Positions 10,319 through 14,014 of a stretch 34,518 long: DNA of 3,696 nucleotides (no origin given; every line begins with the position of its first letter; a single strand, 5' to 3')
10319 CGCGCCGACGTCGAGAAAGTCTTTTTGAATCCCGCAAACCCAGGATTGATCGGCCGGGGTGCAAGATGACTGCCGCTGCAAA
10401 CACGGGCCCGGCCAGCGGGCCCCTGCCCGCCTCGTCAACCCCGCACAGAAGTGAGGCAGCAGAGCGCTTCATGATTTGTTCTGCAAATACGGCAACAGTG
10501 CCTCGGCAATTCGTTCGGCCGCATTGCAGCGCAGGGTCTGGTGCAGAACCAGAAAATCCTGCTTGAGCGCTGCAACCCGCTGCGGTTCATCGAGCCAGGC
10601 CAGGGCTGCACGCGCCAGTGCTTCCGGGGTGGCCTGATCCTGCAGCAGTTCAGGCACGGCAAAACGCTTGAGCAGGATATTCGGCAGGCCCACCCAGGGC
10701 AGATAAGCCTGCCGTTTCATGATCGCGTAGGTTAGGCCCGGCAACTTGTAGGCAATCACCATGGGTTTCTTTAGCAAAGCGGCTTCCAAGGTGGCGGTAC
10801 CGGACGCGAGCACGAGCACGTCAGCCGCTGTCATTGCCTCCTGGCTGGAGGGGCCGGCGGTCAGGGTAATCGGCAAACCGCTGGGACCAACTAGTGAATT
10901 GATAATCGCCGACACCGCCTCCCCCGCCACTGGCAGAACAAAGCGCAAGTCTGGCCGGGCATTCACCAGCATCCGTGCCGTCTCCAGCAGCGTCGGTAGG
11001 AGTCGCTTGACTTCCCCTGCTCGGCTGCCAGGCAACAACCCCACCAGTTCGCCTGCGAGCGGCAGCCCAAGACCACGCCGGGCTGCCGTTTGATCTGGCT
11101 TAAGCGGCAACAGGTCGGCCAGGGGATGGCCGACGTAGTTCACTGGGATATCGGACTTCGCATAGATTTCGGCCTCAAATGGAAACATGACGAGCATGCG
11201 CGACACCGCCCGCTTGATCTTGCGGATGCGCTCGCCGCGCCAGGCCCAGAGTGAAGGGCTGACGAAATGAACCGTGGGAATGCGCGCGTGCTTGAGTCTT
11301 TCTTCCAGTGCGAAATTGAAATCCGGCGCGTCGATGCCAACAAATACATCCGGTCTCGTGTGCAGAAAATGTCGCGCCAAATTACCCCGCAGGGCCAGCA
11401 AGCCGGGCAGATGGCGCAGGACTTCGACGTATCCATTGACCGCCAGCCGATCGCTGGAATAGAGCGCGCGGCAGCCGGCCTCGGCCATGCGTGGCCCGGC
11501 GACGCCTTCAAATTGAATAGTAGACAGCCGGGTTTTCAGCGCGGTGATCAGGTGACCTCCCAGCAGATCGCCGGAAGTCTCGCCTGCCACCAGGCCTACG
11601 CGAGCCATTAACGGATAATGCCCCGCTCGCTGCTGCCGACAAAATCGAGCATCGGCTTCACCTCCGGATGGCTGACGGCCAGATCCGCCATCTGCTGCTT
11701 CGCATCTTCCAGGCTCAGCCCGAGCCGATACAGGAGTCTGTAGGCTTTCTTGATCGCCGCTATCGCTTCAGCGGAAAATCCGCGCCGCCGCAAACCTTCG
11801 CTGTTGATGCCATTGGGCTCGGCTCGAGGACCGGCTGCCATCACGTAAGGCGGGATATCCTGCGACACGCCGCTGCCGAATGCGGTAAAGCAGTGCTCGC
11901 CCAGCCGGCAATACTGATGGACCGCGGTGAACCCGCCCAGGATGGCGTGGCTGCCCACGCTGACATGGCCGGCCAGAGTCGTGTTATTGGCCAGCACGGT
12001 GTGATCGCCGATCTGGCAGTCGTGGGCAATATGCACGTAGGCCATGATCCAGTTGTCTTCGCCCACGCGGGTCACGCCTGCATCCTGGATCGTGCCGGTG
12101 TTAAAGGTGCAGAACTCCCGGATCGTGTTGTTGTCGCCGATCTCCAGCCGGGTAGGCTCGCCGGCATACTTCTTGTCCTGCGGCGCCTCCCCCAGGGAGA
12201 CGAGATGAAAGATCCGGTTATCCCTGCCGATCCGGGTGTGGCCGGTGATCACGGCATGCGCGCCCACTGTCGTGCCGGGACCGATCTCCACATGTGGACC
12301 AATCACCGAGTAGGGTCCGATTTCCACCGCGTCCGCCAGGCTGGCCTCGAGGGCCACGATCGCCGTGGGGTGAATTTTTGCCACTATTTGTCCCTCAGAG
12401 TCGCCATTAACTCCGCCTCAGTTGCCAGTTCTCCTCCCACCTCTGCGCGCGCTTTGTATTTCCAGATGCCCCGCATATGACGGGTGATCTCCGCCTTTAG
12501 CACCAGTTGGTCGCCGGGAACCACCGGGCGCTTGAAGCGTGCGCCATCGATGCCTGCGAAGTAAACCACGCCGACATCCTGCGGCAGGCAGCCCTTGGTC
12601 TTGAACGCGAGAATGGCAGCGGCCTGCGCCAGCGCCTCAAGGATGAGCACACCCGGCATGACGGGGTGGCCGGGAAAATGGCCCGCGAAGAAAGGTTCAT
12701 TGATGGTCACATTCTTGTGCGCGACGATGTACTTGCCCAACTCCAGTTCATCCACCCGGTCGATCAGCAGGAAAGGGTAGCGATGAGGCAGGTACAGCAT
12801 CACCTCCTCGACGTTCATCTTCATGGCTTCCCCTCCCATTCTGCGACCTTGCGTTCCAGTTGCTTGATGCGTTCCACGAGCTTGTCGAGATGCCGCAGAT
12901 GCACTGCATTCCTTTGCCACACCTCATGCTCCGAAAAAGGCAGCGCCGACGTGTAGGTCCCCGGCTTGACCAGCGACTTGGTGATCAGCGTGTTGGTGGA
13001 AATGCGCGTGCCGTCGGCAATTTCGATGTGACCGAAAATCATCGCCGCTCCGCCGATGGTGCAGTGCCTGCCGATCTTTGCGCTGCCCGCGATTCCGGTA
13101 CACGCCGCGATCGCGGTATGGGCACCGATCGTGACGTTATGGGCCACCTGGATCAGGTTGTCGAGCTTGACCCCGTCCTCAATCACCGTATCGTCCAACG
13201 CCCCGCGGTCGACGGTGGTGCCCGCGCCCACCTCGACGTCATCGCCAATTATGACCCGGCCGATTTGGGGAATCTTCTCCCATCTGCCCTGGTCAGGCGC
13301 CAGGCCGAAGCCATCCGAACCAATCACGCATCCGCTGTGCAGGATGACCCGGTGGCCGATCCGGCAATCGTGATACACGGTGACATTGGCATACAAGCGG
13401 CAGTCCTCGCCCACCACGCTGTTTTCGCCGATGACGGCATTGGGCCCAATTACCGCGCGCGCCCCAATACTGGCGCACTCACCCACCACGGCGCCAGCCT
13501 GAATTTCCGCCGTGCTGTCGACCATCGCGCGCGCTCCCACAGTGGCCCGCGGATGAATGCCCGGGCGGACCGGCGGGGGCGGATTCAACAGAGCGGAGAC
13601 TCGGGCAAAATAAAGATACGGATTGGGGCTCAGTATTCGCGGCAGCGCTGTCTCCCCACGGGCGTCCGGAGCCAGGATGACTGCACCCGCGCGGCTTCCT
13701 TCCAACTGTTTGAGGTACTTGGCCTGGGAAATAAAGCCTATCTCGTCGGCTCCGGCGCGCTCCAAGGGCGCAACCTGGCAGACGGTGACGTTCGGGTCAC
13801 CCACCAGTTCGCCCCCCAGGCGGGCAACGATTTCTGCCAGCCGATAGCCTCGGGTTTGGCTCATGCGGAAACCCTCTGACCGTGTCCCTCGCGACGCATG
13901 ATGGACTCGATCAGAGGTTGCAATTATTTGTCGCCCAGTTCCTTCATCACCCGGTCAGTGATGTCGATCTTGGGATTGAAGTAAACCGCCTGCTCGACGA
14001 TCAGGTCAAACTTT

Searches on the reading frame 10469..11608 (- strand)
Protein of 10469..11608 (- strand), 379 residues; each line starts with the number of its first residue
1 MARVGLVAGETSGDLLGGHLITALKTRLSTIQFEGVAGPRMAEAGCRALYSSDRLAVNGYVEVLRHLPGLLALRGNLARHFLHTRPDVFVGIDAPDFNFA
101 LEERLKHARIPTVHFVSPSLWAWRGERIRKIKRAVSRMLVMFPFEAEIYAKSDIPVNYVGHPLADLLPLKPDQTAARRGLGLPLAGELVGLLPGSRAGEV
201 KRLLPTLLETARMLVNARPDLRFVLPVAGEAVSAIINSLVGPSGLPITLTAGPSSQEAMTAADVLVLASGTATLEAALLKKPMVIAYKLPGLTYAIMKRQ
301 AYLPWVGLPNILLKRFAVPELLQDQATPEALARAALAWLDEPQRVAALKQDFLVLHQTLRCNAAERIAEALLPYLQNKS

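Call 27: search_protein_families(library=pfam, proteins=[window:10469-11608:-], max_evalue=0.00001)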
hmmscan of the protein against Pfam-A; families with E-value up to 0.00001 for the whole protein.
window:10469-11608:- (379 aa): 1 family
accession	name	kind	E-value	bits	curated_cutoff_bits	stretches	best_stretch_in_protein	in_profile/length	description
PF02684.21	LpxB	-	2.3e-97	326.7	22.6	1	6-370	3-373/374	Lipid-A-disaccharide synthetase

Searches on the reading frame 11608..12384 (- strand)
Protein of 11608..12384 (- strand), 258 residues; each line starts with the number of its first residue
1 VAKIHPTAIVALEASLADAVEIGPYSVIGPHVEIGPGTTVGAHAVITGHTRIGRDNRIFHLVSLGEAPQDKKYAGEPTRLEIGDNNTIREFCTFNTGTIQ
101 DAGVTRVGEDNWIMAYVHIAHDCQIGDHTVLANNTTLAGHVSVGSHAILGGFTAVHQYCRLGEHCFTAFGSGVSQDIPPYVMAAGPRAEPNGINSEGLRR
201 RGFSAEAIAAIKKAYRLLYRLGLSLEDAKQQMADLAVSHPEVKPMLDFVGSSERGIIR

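Call 27: search_protein_families(library=pfam, proteins=[window:11608-12384:-], max_evalue=0.00001)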
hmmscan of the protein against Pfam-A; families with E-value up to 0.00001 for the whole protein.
window:11608-12384:- (258 aa): 3 families
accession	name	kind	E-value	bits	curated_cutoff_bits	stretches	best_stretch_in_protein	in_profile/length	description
PF00132.30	Hexapep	-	9.2e-32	107.9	27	2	105-139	2-36/36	Bacterial transferase hexapeptide (six repeats)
PF13720.11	Acetyltransf_11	-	3.1e-30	104.8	24.5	1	176-257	1-82/82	Udp N-acetylglucosamine O-acyltransferase; Domain 2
PF25084.1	LbH_EIF2B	-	1.5e-07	31.8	54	0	109-155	54-99/105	EIF2B subunit epsilon LbH domain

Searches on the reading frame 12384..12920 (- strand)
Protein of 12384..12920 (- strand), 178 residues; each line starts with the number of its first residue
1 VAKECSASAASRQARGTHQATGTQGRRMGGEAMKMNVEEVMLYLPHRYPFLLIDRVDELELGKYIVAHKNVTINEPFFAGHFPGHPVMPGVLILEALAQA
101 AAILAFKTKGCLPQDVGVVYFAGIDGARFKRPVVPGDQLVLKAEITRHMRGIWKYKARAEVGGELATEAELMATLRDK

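Call 27: search_protein_families(library=pfam, proteins=[window:12384-12920:-], max_evalue=0.00001)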
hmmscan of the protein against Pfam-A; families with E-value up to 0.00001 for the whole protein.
window:12384-12920:- (178 aa): 1 family
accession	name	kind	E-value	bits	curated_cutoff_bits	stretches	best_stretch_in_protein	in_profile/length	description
PF07977.19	FabA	-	5.4e-37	126.9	23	1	44-169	1-137/138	FabA-like domain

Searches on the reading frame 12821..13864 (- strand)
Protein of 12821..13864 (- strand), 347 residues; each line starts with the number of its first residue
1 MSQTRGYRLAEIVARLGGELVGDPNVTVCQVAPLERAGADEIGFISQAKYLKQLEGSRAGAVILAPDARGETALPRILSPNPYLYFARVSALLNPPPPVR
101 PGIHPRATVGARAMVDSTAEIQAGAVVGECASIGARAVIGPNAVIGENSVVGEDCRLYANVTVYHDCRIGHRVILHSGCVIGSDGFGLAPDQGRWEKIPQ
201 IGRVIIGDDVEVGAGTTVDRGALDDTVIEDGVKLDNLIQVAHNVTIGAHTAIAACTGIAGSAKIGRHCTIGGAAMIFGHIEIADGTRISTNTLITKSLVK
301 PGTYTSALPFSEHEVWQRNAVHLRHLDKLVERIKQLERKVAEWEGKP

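Call 28: search_protein_families(library=pfam, proteins=[window:12821-13864:-], max_evalue=0.00001)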
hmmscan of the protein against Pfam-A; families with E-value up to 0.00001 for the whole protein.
window:12821-13864:- (347 aa): 4 families
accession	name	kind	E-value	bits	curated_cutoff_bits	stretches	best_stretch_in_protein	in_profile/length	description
PF00132.30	Hexapep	-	3.4e-30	102.9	27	3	148-182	1-35/36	Bacterial transferase hexapeptide (six repeats)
PF04613.19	LpxD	-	4.1e-20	71.8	30.8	1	25-92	1-70/70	UDP-3-O-[3-hydroxymyristoyl] glucosamine N-acyltransferase, LpxD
PF25084.1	LbH_EIF2B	-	7.4e-16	58.5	54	2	108-182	23-94/105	EIF2B subunit epsilon LbH domain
PF14602.12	Hexapep_2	-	7.1e-06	26.1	27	0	132-164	3-33/34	Hexapeptide repeat of succinyl-transferase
